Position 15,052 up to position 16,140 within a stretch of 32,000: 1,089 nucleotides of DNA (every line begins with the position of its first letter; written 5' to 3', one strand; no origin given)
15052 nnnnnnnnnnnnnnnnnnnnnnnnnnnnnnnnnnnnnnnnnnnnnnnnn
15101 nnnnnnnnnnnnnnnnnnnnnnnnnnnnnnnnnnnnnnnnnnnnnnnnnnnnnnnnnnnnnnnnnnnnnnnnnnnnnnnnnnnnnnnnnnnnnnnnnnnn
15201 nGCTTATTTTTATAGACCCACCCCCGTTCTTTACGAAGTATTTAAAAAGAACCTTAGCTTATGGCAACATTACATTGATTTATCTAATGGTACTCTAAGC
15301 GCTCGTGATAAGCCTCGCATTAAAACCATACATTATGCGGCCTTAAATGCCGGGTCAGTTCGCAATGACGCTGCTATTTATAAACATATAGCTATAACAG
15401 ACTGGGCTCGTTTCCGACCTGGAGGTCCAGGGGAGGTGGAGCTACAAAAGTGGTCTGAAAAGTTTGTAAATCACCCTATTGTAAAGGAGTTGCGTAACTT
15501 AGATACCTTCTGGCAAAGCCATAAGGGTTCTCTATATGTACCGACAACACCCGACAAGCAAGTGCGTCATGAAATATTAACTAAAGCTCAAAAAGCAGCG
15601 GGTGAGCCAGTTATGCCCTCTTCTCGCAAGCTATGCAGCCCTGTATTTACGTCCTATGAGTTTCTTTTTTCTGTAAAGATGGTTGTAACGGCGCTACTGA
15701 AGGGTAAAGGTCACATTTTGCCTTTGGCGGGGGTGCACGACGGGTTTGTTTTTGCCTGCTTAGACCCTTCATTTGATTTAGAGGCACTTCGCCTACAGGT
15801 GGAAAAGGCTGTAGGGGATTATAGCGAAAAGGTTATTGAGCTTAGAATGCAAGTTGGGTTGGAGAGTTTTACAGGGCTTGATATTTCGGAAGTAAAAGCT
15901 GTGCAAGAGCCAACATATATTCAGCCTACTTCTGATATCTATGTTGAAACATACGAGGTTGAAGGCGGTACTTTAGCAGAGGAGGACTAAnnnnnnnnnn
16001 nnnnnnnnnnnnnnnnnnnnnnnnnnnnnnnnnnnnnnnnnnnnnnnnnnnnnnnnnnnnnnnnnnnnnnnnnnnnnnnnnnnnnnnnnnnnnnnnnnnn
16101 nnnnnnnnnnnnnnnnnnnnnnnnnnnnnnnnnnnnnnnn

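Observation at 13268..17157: A 3-kb insert bracketed by direct duplicates of the trnK locus and carrying compositionally foreign DNA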

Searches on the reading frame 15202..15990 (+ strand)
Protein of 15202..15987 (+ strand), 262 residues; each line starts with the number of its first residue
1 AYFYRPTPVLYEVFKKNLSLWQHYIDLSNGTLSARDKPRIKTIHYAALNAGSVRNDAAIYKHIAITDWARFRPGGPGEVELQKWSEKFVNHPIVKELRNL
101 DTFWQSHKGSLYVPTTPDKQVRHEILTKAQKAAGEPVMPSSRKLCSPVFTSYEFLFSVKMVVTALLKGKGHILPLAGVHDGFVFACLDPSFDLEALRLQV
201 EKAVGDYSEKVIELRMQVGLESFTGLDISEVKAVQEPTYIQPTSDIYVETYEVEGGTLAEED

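Call 10: search_protein_families(library=pfam, proteins=[window:15202-15987:+], max_evalue=10)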
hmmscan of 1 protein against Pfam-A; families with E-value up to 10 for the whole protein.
seq(262 aa): 0 families

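Call 11: search_protein_families(library=phrogs, proteins=[window:15202-15987:+], max_evalue=10)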
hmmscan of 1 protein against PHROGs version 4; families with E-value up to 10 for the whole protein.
seq(262 aa): 1 family
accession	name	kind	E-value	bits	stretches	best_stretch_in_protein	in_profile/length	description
phrog_29843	-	unknown function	0.056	14.3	1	12-27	5-20/61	-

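Call 12: find_homologous_proteins(query=window:15202-15987:+, max_evalue=10)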
Query seq(262 aa): 752 candidates shared short words with the query, none scored E <= 10.

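Call 20: search_protein_representatives(protein=window:15202-15987:+)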
Query: 262 residues. Proteins with E-value up to 0.001 (for the whole library): 22; up to 1e-10: 16; up to 1e-30: 0. The best 22 are listed.
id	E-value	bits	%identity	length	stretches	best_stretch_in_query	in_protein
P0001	6.9e-23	98.0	32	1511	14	7-51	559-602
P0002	3.1e-21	92.6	33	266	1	5-231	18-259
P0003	1.2e-20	90.7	30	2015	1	6-225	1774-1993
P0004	4.1e-17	79.1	33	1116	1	6-222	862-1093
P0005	4.5e-17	78.9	32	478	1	6-224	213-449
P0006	7.3e-17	78.3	34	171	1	10-189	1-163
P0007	1.1e-16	77.6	35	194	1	31-211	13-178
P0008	2.2e-14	70.1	31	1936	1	6-219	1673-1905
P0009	4.1e-14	69.2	34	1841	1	18-209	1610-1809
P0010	5.6e-14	68.8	33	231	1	16-187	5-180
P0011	8.3e-14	68.2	30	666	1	5-212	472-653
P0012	1.7e-13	67.2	30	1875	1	5-225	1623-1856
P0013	6.9e-12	61.9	33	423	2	7-129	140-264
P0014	1.1e-11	61.3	36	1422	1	7-185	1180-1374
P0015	4.1e-11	59.4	35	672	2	6-133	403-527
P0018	1.1e-09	54.7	31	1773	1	6-221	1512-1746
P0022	9.9e-05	38.5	30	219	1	82-212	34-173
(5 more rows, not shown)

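Call 21: search_protein_families(library=pfam, proteins=[P0003, P0008, P0009, P0012, P0001], max_evalue=0.01)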
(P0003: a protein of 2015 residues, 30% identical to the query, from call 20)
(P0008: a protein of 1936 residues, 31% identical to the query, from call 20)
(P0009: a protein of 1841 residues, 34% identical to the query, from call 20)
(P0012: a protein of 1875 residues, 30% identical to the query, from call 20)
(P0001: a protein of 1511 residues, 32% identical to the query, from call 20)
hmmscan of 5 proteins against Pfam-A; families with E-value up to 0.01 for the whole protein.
P0003 (2015 aa): 2 families
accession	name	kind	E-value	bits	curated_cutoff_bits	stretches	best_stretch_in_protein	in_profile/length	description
PF19263.5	DUF5906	-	6.7e-07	30.4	27.6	1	802-902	2-106/114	Family of unknown function (DUF5906)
PF00910.28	RNA_helicase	-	0.0033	18.3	21.5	1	800-899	2-104/105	RNA helicase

P0008 (1936 aa): 1 family
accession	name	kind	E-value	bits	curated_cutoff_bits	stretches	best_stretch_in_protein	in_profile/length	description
PF19263.5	DUF5906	-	0.0017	19.4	27.6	1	605-709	1-107/114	Family of unknown function (DUF5906)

P0009 (1841 aa): 1 family
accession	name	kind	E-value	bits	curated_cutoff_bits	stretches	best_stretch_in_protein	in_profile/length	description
PF19263.5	DUF5906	-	2e-08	35.3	27.6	1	613-715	1-105/114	Family of unknown function (DUF5906)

P0012 (1875 aa): 1 family
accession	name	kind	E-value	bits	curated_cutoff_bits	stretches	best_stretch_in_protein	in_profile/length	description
PF19263.5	DUF5906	-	0.006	17.7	27.6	0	610-707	2-101/114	Family of unknown function (DUF5906)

P0001 (1511 aa): 15 families
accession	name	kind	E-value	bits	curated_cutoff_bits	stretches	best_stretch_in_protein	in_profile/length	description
PF12796.13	Ank_2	-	3.6e-196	636.9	27.3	18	25-114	1-87/90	Ankyrin repeats (3 copies)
PF13637.12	Ank_4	-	4e-173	557.6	22.7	31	944-994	1-50/50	Ankyrin repeats (many copies)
PF00023.36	Ank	-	5.5e-136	434.9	21.1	12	54-84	2-32/33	Ankyrin repeat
PF13606.12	Ank_3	-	3.5e-117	366.6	22.3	3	120-149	2-30/30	Ankyrin repeat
PF13857.12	Ank_5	-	1.4e-108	353.9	27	19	1031-1081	5-56/56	Ankyrin repeats (many copies)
PF23745.1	ANK_LRRK2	-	3.8e-61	205.1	27.5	2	46-149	23-122/130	LRRK2 ANK repeat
PF11929.14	DUF3447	-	3.6e-26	91.3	26.9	0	255-282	33-60/76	Domain of unknown function (DUF3447)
PF02171.23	Piwi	-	4.6e-10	39.7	28.9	0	199-262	39-99/302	Piwi domain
PF21547.3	TTI1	-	7.9e-10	38.9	27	0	740-766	43-69/90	TELO2-interacting protein 1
PF14698.11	ASL_C2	-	9.5e-07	29.6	27.3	0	467-481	3-16/69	Argininosuccinate lyase C-terminal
PF11075.13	DUF2780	-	4.9e-06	27.2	27.5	0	167-220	14-71/176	Protein of unknown function VcgC/VcgE (DUF2780)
PF20509.3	DUF6735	-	6.9e-06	26.5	27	0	816-838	113-135/204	Family of unknown function (DUF6735)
PF20266.3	Mab-21_C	-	1.9e-05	25.2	24.1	1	1398-1462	22-89/102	Mab-21 protein HhH/H2TH-like domain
PF03281.20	Mab-21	-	2.5e-05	24.9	24.1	1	1277-1359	107-191/197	Mab-21 protein nucleotidyltransferase domain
PF18152.6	DAHP_snth_FXD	-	7.4e-05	22.9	27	0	257-290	4-37/67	DAHP synthase ferredoxin-like domain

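Call 22: list_cluster_members(proteins=[P0003, P0008, P0001, P0002, P0004, P0012])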
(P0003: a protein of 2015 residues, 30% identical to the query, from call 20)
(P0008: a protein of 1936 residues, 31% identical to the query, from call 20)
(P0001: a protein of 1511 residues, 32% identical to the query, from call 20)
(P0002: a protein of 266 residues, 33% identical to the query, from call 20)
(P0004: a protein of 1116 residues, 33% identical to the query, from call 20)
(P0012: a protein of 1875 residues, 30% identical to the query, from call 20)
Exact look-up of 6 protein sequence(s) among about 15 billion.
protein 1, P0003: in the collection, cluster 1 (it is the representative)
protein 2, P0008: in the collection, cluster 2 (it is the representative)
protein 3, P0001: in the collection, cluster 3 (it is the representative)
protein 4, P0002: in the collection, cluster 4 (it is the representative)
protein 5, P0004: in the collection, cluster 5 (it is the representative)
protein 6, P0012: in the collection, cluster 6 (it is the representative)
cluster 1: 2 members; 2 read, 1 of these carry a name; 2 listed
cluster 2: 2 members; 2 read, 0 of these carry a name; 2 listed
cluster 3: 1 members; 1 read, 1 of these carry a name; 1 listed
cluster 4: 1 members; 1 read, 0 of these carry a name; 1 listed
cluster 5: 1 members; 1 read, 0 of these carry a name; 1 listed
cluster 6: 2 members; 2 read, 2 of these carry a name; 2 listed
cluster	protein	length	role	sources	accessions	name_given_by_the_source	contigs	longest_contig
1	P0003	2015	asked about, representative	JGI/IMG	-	phage/plasmid-associated DNA primase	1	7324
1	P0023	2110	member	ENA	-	-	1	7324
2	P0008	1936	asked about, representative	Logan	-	-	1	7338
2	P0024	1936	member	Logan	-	-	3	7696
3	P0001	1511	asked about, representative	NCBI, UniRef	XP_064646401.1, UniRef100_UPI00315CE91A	serine/threonine-protein phosphatase 6 regulatory ankyrin repeat subunit B-like [Lineus ... | serine/threonine-protein phosphatase 6 regulatory ankyrin repeat subunit B-like n=1 ...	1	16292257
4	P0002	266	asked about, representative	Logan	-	-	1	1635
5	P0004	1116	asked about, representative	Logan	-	-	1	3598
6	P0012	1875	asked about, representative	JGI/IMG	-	phage/plasmid-associated DNA primase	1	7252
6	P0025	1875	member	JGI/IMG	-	phage/plasmid-associated DNA primase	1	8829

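Call 24: find_encoding_contigs(protein=P0003, flank=10000, max_places=4)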
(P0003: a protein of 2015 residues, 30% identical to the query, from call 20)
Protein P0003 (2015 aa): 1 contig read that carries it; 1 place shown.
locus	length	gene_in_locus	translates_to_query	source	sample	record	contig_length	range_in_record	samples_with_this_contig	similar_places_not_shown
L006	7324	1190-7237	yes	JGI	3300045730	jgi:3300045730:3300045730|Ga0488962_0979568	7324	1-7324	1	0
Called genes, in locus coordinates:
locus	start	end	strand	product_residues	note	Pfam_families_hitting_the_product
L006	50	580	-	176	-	-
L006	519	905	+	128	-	-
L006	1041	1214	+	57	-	-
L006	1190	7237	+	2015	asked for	PF19263:DUF5906 (weak)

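Call 25: find_encoding_contigs(protein=P0008, flank=10000, max_places=4)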
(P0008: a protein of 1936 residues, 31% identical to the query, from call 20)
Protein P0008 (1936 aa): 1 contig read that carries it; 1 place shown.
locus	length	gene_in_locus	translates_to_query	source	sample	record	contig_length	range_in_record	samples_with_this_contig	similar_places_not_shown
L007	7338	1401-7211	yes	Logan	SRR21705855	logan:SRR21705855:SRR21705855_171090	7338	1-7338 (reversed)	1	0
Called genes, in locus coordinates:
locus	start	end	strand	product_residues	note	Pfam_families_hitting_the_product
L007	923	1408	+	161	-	-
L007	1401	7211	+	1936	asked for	-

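Call 26: find_encoding_contigs(protein=P0025, flank=10000, max_places=4)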
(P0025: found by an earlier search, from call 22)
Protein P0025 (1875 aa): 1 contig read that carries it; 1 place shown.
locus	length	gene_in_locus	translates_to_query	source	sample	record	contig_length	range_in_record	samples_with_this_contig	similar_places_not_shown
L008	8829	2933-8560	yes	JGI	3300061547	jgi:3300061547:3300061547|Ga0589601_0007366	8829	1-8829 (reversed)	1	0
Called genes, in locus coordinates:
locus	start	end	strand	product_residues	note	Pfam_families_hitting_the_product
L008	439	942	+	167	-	-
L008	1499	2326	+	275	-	-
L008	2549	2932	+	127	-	-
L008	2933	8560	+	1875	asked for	-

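Call 27: find_encoding_contigs(protein=P0009, flank=10000, max_places=4)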
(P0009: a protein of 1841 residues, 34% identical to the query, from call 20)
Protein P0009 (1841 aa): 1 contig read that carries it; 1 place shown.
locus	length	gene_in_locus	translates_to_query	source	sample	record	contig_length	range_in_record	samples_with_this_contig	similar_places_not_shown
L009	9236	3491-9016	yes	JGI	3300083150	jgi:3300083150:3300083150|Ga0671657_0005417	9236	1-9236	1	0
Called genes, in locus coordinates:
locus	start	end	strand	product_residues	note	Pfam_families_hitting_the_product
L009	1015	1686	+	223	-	-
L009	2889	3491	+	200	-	-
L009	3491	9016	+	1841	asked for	PF19263:DUF5906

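Call 37: search_solved_structures(query=P0009, max_evalue=1)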
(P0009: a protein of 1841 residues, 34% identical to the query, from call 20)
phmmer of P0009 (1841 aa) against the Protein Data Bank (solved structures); distinct sequences matched with E-value up to 1: 0.

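Call 39: search_protein_families(library=ncbifam, proteins=[P0003, P0009, P0008, P0012, P0018], max_evalue=0.1)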
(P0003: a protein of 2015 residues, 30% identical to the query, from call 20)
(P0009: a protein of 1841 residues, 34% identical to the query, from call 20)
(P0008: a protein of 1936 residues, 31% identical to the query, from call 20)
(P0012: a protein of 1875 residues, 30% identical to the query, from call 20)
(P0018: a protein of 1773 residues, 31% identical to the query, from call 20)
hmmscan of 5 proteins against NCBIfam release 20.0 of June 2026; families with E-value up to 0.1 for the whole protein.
P0003 (2015 aa): 1 family
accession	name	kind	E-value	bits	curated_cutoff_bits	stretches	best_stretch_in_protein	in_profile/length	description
TIGR01613.1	primase_Cterm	subfamily_domain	4.8e-12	45.3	108.7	1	736-988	17-264/304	phage/plasmid primase, P4 family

P0009 (1841 aa): 1 family
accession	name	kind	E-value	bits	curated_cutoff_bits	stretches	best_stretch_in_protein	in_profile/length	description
TIGR01613.1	primase_Cterm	subfamily_domain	0.00089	18.2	108.7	1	610-793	78-267/304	phage/plasmid primase, P4 family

P0008 (1936 aa): 0 families

P0012 (1875 aa): 1 family
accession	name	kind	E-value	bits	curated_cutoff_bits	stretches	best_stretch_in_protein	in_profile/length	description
TIGR01613.1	primase_Cterm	subfamily_domain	3.7e-08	32.6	108.7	1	534-790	7-266/304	phage/plasmid primase, P4 family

P0018 (1773 aa): 2 families
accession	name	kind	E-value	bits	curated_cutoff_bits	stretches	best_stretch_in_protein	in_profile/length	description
TIGR01613.1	primase_Cterm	subfamily_domain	0.01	14.7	108.7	1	451-610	41-199/304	phage/plasmid primase, P4 family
NF005250.0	PRK06761.1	equivalog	0.081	11.9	270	0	489-513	6-30/282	hypothetical protein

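Call 40: search_protein_families(library=phrogs, proteins=[P0003, P0009, P0008, P0012, P0018], max_evalue=0.01)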
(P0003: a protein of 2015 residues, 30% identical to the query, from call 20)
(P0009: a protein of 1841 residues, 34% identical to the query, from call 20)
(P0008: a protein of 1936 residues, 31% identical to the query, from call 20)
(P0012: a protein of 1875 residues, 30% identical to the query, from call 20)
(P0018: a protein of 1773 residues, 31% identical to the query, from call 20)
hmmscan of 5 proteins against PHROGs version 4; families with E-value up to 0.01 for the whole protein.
P0003 (2015 aa): 5 families
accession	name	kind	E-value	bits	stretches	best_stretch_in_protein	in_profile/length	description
phrog_1156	-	DNA, RNA and nucleotide metabolism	1.3e-17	64.7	1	736-1045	499-804/855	DNA primase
phrog_6088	-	DNA, RNA and nucleotide metabolism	1.9e-15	57.4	1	707-1044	418-745/772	DNA primase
phrog_1829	-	DNA, RNA and nucleotide metabolism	1.8e-14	53.9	1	647-954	341-661/772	DNA primase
phrog_864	-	DNA, RNA and nucleotide metabolism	2.5e-14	53.7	1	658-1027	229-585/1064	DNA primase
phrog_7601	-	unknown function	3.3e-10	40.8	1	784-1031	8-242/289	-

P0009 (1841 aa): 6 families
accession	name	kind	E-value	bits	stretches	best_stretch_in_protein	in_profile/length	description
phrog_1829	-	DNA, RNA and nucleotide metabolism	7.5e-06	25.3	1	611-759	507-654/772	DNA primase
phrog_1156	-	DNA, RNA and nucleotide metabolism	2.8e-05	23.8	1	610-856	560-804/855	DNA primase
phrog_7601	-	unknown function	3e-05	24.6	1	609-742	21-151/289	-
phrog_4210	-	DNA, RNA and nucleotide metabolism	3.2e-05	22.9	1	609-738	177-306/1304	DNA polymerase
phrog_864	-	DNA, RNA and nucleotide metabolism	0.00027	20.5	1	606-856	363-600/1064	DNA primase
phrog_6088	-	DNA, RNA and nucleotide metabolism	0.006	16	1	609-758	507-659/772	DNA primase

P0008 (1936 aa): 1 family
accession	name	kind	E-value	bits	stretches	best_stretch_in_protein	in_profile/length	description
phrog_1829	-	DNA, RNA and nucleotide metabolism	0.0011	18.2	1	437-752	327-655/772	DNA primase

P0012 (1875 aa): 4 families
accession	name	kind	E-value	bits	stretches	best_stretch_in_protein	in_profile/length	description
phrog_1156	-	DNA, RNA and nucleotide metabolism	6.8e-09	35.8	1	544-895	499-827/855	DNA primase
phrog_864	-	DNA, RNA and nucleotide metabolism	2.3e-08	34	1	445-853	214-596/1064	DNA primase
phrog_1829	-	DNA, RNA and nucleotide metabolism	7.8e-06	25.3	1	588-796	488-696/772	DNA primase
phrog_7601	-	unknown function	0.00054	20.4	1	591-834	7-234/289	-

P0018 (1773 aa): 2 families
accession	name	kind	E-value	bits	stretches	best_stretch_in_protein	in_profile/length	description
phrog_1156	-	DNA, RNA and nucleotide metabolism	1.6e-09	37.9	1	435-675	508-755/855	DNA primase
phrog_1829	-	DNA, RNA and nucleotide metabolism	1.4e-05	24.4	1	452-641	470-655/772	DNA primase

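Call 51: predict_structure(alignment_id=A3)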
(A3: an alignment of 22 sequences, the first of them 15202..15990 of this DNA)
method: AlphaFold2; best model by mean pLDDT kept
length: 262 residues; sequences in the alignment: 22
mean_pLDDT: 83.9   pTM: 0.71
mean pLDDT of the five models: 83.9, 83.2, 83.0, 81.7, 79.2
residues with pLDDT >= 90: 156; 70-90: 63; 50-70: 8; < 50: 35
segments of 3 or more residues with pLDDT < 50: 1-5, 234-262
pLDDT, mean of each block of 10 residues (from residue 1): 63 89 95 95 92 94 92 92 96 91 89 93 88 90 89 92 95 88 92 97 95 91 72 45 38 39 35
secondary structure, 60 per line:
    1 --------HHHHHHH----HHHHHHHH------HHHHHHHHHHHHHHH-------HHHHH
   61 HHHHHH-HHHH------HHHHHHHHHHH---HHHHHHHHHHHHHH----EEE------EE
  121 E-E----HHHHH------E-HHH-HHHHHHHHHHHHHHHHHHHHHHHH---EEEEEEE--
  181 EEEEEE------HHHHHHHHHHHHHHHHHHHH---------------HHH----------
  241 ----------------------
elements in order: H9-15 H20-27 H34-48 H56-66 H68-71 H78-88 H92-105 E110-112 E119-121 H128-132 H145-168 E172-178 E181-186 H193-212

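Call 55: fold_search(model_id=the predicted structure, library=pdb)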
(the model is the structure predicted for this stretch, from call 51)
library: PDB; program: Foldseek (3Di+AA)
matches with E <= 10: 135; with E <= 0.001: 0
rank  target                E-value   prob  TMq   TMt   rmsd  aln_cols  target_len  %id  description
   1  8jrb_A                5.8e-03  1.00  0.52  0.26   4.8       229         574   13  Structure of DNA polymerase 1 from Aquifex pyrophilus (released 2024-05-22)
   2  1xwl                  1.6e-02  1.00  0.47  0.24   5.4       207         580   14  BACILLUS STEAROTHERMOPHILUS (NEWLY IDENTIFIED STRAIN AS YET UNNAMED) DNA POLYMERASE FRAGMENT (released 1999-01-13)
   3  9bps_B                1.8e-02  1.00  0.51  0.25   4.2       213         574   13  Plasmodium falciparum apicoplast DNA polymerase mutant - K417M (released 2025-05-14)
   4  6dsu_A                1.9e-02  1.00  0.47  0.24   5.4       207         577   14  Bst DNA polymerase I pre-insertion complex structure (released 2018-10-31)
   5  9bps_A                2.4e-02  1.00  0.51  0.26   4.9       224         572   13  Plasmodium falciparum apicoplast DNA polymerase mutant - K417M (released 2025-05-14)
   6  1tkd_A                2.4e-02  0.99  0.41  0.18  10.1       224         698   16  T7 DNA polymerase ternary complex with 8 oxo guanosine and dCMP at the elongation site (released 2004-08-31)
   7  9qu8_A                2.5e-02  1.00  0.52  0.24   4.8       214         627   10  apPol-DNA-nucleotide complex (ternary2) (released 2025-10-29)
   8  5dkt                  2.5e-02  1.00  0.50  0.25   4.7       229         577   12  N-terminal His tagged apPOL exonuclease mutant (released 2016-08-10)
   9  5dku_B                2.5e-02  1.00  0.49  0.24   4.3       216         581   13  C-terminal His tagged apPOL exonuclease mutant (released 2016-08-10)
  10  9dg1_A                2.7e-02  1.00  0.48  0.26   4.9       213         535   12  Structure of Plasmodium falciparum apicoplast DNA polymerase in complex with DNA (exo-minus) (released 2024-11-06)
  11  6p7e_B                2.7e-02  0.99  0.41  0.18   9.9       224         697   16  Structure of T7 DNA Polymerase Bound to a Primer/Template DNA and a Peptide that Mimics the C-terminal Tail of the Pri (released 2020-03-04)
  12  6n7w_H                2.8e-02  0.98  0.42  0.18   9.8       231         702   14  Structure of bacteriophage T7 leading-strand DNA polymerase (D5A/E7A)/Trx in complex with a DNA fork and incoming dTTP (released 2019-03-06)
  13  8oo6_A                3.5e-02  0.99  0.44  0.22   6.0       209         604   13  Pol I bound to extended and displaced DNA section - closed conformation (released 2023-08-09)
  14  5ikn_B                4.0e-02  0.97  0.42  0.20  10.0       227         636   17  Crystal Structure of the T7 Replisome in the Absence of DNA (released 2016-12-07)
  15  6p7e_A                4.2e-02  0.97  0.41  0.18   9.8       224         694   16  Structure of T7 DNA Polymerase Bound to a Primer/Template DNA and a Peptide that Mimics the C-terminal Tail of the Pri (released 2020-03-04)
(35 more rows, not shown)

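Call 59: find_homologous_proteins(query=A4, max_evalue=0.001)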
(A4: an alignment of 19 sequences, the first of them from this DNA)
Query A4 (19 sequences) (262 aa, profile of the alignment): 2 proteins with E <= 0.001 among 5782 candidates.
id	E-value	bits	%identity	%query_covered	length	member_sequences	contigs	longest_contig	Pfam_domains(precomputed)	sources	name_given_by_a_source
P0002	3.3e-82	294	29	86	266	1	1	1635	-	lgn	-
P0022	4.0e-59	218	27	68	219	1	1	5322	-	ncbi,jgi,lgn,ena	jgi:hypothetical protein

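Call 60: find_encoding_contigs(protein=P0022, flank=10000, max_places=6)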
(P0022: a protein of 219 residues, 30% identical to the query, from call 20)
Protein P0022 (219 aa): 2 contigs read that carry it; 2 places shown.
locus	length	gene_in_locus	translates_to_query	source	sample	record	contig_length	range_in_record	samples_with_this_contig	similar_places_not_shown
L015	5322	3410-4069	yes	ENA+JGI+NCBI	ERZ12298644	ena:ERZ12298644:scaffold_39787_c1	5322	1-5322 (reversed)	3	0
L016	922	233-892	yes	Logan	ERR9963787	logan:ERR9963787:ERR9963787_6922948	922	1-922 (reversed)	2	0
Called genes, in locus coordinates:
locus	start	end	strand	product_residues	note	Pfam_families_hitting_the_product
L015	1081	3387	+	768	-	-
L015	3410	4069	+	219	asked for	-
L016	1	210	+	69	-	?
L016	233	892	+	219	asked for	-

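Call 61: find_encoding_contigs(protein=P0002, flank=10000, max_places=4)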
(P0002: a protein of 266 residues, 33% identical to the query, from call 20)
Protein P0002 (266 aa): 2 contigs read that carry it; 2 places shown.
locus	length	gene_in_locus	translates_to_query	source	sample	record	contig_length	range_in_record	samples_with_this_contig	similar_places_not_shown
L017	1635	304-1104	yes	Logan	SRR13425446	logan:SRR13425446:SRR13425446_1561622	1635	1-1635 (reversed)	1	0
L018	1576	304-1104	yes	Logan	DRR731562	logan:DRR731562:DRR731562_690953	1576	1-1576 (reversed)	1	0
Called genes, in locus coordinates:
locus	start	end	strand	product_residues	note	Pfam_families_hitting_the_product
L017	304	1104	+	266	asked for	-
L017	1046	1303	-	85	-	-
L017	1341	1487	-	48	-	-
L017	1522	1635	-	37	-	?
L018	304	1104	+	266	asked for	-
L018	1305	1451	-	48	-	-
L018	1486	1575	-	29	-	?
